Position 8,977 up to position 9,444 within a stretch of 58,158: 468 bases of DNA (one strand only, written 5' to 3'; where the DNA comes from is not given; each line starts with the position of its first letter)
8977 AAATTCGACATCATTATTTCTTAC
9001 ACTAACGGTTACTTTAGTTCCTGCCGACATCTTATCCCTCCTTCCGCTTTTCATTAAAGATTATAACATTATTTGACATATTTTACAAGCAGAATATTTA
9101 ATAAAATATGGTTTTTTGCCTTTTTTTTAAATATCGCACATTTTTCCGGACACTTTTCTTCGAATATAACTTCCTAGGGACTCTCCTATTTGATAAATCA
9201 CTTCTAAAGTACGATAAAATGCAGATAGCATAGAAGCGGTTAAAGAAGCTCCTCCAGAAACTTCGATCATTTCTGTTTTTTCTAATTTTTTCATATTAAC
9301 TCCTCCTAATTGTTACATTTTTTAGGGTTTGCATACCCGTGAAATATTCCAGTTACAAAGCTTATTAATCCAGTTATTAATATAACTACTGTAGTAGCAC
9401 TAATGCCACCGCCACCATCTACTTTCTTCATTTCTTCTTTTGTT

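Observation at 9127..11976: Unannotated double-glycine peptide pair with C39-ABC exporter: a compact bacteriocin-like system hidden below the ORF cutoff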

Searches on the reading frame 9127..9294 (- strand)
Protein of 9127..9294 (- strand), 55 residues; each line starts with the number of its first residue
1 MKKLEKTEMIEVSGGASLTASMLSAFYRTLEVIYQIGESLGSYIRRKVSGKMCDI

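Call 3: search_protein_families(library=pfam, proteins=[window:9127-9294:-], max_evalue=1)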
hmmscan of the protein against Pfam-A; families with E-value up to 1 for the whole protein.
window:9127-9294:- (55 aa): 0 families

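Call 4: search_protein_families(library=ncbifam, proteins=[window:9127-9294:-], max_evalue=1)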
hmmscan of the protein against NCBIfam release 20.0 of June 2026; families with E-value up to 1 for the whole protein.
window:9127-9294:- (55 aa): 0 families

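Call 9: find_homologous_proteins(query=window:9127-9294:-, max_evalue=0.01)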
Query window:9127-9294:- (55 aa): 48 proteins with E <= 0.01 among 48 candidates.
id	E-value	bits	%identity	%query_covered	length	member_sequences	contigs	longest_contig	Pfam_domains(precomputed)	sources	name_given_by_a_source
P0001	1.0e-26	107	100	100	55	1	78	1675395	-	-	-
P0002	1.0e-21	92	80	100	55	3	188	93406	-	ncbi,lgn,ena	-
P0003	1.0e-16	77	69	100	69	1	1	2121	-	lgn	-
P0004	2.2e-16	76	71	100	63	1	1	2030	-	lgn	-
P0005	7.1e-16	74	67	100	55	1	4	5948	-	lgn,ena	-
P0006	1.1e-15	73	65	100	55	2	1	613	-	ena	-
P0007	1.1e-15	73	67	100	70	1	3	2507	-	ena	-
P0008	1.4e-15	73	65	100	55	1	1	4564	-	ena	-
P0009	1.5e-15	73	67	100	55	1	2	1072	-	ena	-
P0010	1.8e-15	73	65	100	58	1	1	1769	-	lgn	-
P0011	2.6e-15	72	64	100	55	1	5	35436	-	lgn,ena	-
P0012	3.0e-15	72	64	100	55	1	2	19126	-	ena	-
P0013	3.8e-15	72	64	100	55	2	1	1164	-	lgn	-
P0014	4.3e-15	72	64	100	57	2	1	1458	-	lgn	-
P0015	4.3e-15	72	64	100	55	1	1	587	-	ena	-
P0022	1.5e-14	70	65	100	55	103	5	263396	-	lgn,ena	-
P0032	8.3e-14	68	60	100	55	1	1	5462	-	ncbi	-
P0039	3.5e-13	66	60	100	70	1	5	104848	-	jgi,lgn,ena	-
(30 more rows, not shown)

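Call 12: find_encoding_contigs(protein=P0002, flank=6000, max_places=4)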
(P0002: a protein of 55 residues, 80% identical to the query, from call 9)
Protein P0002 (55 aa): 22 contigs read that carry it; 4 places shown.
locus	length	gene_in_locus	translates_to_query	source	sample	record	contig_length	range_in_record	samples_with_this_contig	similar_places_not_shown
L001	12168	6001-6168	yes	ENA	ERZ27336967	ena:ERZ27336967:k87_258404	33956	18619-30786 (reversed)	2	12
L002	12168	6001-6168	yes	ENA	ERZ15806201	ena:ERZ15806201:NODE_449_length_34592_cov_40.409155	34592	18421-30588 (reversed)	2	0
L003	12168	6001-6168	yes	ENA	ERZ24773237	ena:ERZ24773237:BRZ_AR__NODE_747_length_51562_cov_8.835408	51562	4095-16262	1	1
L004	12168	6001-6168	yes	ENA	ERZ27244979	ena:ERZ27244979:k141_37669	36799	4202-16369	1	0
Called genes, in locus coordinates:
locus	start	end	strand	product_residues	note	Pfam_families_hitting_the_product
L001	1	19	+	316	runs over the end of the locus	PF01869:BcrAD_BadFG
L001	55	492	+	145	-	PF23577:LysM_RLK (weak), PF01476:LysM, PF23473:LysM3_LYK4_5 (weak)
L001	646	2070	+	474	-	-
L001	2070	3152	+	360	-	-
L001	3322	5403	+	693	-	PF03412:Peptidase_C39, PF00664:ABC_membrane, PF00005:ABC_tran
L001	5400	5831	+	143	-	-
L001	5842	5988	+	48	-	-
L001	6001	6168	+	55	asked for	-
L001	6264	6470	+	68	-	PF01165:Ribosomal_S21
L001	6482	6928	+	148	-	PF09424:YqeY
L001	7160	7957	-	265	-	-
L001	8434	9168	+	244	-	PF00106:adh_short, PF08659:KR (weak), PF23441:SDR (weak), PF13561:adh_short_C2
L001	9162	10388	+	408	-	PF06838:Met_gamma_lyase, PF01053:Cys_Met_Meta_PP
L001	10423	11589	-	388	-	PF02557:VanY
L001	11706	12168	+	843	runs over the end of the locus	PF01624:MutS_I, PF05188:MutS_II (faint), PF05192:MutS_III, PF05190:MutS_IV, PF00488:MutS_V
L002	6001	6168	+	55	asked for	-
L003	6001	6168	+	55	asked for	-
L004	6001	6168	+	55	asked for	-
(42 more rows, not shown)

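Call 14: find_encoding_contigs(protein=P0022, flank=6000, max_places=2)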
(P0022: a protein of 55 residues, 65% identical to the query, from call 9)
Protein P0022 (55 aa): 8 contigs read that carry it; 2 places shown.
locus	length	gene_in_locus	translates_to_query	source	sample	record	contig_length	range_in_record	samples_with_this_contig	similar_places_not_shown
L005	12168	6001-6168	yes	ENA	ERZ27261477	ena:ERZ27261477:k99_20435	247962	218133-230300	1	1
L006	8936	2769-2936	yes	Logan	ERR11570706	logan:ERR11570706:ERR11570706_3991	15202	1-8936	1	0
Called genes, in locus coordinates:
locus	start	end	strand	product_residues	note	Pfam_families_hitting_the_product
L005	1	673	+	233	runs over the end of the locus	PF00121:TIM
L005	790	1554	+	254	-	PF00072:Response_reg, PF08769:Spo0A_C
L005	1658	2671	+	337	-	-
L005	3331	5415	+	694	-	PF03412:Peptidase_C39, PF00664:ABC_membrane, PF00005:ABC_tran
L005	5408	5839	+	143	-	-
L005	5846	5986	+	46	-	-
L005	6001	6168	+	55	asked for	-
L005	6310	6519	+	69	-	PF01165:Ribosomal_S21 (weak)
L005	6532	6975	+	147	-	PF09424:YqeY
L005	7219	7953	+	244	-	PF00106:adh_short, PF08659:KR (weak), PF23441:SDR (weak), PF13561:adh_short_C2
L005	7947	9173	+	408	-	PF06838:Met_gamma_lyase, PF01053:Cys_Met_Meta_PP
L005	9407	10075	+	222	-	PF12686:DUF3800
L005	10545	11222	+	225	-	PF22570:LiaF-TM, PF09922:LiaF-like_C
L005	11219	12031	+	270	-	PF13349:DUF4097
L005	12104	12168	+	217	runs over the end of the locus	PF00302:CAT, PF00198:2-oxoacid_dh (faint)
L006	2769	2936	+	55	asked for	-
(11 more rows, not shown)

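Call 15: find_encoding_contigs(protein=P0039, flank=6000, max_places=2)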
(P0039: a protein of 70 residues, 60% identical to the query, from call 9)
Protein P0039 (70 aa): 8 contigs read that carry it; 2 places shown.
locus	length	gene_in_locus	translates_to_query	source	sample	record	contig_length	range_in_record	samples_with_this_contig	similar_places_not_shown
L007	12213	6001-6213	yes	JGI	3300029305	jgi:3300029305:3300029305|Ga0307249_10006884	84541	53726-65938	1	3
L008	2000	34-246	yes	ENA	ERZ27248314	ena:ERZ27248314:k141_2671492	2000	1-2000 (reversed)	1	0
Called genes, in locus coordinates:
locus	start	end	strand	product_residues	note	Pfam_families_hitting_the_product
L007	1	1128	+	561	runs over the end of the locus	PF13200:DUF4015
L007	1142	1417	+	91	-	PF06265:YutD-like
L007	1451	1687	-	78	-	PF13443:HTH_26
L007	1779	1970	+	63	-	-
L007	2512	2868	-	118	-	PF00575:S1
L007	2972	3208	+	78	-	PF01106:NifU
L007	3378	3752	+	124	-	PF03412:Peptidase_C39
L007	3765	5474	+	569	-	PF00664:ABC_membrane, PF02463:SMC_N (weak), PF00005:ABC_tran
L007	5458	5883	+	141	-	-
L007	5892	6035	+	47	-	-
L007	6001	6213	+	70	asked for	-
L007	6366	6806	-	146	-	-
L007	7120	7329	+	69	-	PF01165:Ribosomal_S21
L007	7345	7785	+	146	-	PF09424:YqeY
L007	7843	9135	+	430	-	PF02127:Peptidase_M18, PF05343:Peptidase_M42 (faint)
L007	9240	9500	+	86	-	-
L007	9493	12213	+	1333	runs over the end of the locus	PF00270:DEAD (faint), PF04851:ResIII, PF03457:HA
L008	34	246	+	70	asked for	-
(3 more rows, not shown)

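Call 16: find_encoding_contigs(protein=P0032, flank=6000, max_places=2)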
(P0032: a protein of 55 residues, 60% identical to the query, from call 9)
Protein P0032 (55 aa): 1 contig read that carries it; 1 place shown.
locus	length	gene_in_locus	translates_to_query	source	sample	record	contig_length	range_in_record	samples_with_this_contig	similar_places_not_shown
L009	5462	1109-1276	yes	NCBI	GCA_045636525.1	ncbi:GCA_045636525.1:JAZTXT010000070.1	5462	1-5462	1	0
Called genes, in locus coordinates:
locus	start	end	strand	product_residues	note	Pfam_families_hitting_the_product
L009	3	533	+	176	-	?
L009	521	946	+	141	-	-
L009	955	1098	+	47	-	-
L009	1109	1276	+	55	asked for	-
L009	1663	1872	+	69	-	PF01165:Ribosomal_S21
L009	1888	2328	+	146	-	PF09424:YqeY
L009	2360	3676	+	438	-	PF02127:Peptidase_M18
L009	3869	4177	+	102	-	-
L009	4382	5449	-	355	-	PF02661:Fic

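Call 19: find_related_loci(query=A1, collection=genome_contigs, flank=5000)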
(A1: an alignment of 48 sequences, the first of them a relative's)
Query A1 (55 aa) in genome_contigs; peptide patterns used: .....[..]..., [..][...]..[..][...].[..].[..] (x = any residue, [..] = any of these).
33 stretches matched a pattern; 12 encode a relative of the query (tblastn E <= 1e-3); 12 distinct loci.
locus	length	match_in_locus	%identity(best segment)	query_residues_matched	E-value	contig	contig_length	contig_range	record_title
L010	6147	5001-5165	78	1-55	2e-26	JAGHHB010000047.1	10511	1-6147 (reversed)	MAG: Bacilli bacterium isolate MAG.282 k127_832669, whole genome shotgun sequence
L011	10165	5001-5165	65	1-55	2e-23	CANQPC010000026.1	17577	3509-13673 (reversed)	MAG: uncultured Bacilli bacterium isolate Lapin-032__bin43 genome assembly, contig: Lapin-032__NODE_4786_length_17577_co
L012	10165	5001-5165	62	1-55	6e-23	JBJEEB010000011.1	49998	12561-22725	MAG: Bacilli bacterium isolate LOHA07_bin.021 NODE_153_length_49998_cov_11.736379, whole genome shotgun sequence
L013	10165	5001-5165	67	1-55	6e-22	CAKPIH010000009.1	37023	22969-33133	MAG: uncultured Bacilli bacterium isolate REFINED_METABAT215_TOP10_CONTIGS_1500_ASSEMBLY_K77_MERGED__Hadza_MoBio_hadza-A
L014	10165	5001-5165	67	1-55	6e-22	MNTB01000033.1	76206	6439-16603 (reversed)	MAG: Firmicutes bacterium CAG:321_26_22 Ley3_66761_scaffold_472, whole genome shotgun sequence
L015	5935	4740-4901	65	1-54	3e-21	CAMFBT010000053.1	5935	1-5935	MAG: uncultured Tenericutes bacterium isolate SRR15057929_bin.39_metaWRAP_v1.3_MAG genome assembly, contig: ERZ10407480.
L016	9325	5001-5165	64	1-55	5e-21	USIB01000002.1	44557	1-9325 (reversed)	uncultured Tenericutes bacterium isolate UMGS1739 genome assembly, contig: NODE_191_length_44557_cov_7.427262, whole gen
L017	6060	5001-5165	62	1-55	7e-21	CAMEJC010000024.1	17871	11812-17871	MAG: uncultured Tenericutes bacterium isolate SRR15057922_bin.2_metaWRAP_v1.3_MAG genome assembly, contig: ERZ10407413.1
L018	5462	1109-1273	60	1-55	2e-20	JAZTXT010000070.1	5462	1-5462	MAG: Bacilli bacterium isolate T1900045328_YK20190017.MAGScoT_cleanbin_000091 SGB_6491_k141_2798960, whole genome shotgu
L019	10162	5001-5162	63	1-54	3e-20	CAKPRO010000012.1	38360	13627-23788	MAG: uncultured Bacilli bacterium isolate REFINED_METABAT215_TOP10_CONTIGS_1500_ASSEMBLY_K77_MERGED__Hadza_MoBio_hadza-E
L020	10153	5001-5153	61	5-55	4e-19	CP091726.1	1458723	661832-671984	MAG: Bacilli bacterium isolate nC33_bin.244.fa chromosome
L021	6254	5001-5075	50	18-47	3e-4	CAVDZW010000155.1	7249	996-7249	bacterium isolate G02652-L1_cleanbin_000050 genome assembly, contig: Spades_G02652-L1_contig_5006, whole genome shotgun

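Call 50: search_protein_families(library=ncbifam, alignment_id=A4, max_evalue=1)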
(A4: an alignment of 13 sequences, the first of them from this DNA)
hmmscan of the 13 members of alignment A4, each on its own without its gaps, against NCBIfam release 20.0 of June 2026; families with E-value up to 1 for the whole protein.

A. member 1, seq(55 aa): 0 families

B. families by the number of members that match (of 13 scanned): 9 families
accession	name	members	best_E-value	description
TIGR03949.1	bact_IIb_cerein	9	0.0046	class IIb bacteriocin, lactobin A/cerein 7B family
TIGR01847.1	bacteriocin_sig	8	0.00014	bacteriocin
NF000539.0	plantaricin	6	0.0099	plantaricin C family lantibiotic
TIGR03893.1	lant_SP_1948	4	0.00055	lichenicidin A2 family type 2 lantibiotic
NF038035.1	lactGalph_entA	4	0.018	lactococcin G-alpha/enterocin 1071A family bacteriocin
NF038034.1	lactGbeta_entB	3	0.00085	lactococcin G-beta/enterocin 1071B family bacteriocin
NF051486.1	E492_microcin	1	0.025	E492 group microcin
NF033214.1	ComC_Streptocco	1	0.078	competence-stimulating peptide ComC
NF033383.2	induct_EntF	1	0.17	EntF family bacteriocin induction factor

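Call 70: search_solved_structures(query=A4, max_evalue=10, show_alignments=1)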
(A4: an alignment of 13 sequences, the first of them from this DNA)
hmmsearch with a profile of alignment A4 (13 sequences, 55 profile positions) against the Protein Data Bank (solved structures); distinct sequences matched with E-value up to 10: 2.
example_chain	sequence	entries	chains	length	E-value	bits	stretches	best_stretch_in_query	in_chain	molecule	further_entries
7ci1_A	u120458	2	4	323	0.21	14.7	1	32-47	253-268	AcrVA2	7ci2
9h3c_A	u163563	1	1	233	0.53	13.4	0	20-44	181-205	De novo designed tandem repeat protein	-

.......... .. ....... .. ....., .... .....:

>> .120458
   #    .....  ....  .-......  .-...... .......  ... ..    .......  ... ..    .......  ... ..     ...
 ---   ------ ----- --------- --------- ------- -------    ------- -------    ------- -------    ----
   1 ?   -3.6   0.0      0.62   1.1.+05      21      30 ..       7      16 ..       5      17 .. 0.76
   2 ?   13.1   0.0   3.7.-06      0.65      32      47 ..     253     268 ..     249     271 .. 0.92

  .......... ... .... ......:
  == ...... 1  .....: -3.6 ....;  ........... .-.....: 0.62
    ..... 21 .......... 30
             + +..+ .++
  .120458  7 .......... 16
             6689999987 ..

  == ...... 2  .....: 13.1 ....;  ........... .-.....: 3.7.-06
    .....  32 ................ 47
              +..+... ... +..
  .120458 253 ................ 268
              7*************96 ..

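Call 77: list_cluster_members(proteins=[window:9127-9294:-, window:9306-9455:-, window:9467-9898:-, window:9895-11976:-])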
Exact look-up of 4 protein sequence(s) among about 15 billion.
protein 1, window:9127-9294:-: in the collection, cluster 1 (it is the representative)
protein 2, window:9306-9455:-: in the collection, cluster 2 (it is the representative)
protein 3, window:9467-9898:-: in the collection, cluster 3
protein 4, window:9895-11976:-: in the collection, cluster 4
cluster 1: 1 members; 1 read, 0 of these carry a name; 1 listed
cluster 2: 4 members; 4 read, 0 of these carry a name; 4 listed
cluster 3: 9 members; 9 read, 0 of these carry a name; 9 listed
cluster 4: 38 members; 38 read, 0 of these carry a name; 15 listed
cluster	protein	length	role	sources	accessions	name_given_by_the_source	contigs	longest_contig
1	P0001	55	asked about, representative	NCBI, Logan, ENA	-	-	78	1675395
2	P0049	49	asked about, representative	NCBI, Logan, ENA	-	-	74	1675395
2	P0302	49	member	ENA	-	-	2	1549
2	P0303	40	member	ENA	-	-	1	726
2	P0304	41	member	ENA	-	-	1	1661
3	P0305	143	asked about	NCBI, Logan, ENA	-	-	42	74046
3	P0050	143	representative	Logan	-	-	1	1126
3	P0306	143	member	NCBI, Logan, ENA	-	-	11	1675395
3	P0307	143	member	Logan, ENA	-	-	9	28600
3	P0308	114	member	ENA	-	-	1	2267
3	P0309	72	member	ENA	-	-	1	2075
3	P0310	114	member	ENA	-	-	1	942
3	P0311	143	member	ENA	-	-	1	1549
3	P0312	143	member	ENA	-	-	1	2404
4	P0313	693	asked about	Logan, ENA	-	-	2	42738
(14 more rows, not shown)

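Call 78: predict_structure(alignment_id=A1)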
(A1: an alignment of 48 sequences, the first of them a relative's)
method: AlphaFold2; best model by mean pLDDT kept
length: 55 residues; sequences in the alignment: 48
mean_pLDDT: 72.8   pTM: 0.41
mean pLDDT of the five models: 72.8, 71.5, 69.7, 68.5, 68.4
residues with pLDDT >= 90: 12; 70-90: 17; 50-70: 22; < 50: 4
segments of 3 or more residues with pLDDT < 50: none
pLDDT, mean of each block of 10 residues (from residue 1): 54 56 85 92 84 57
secondary structure, 60 per line:
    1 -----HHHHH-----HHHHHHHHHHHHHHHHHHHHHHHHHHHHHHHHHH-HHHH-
elements in order: H6-10 H16-49 H51-54
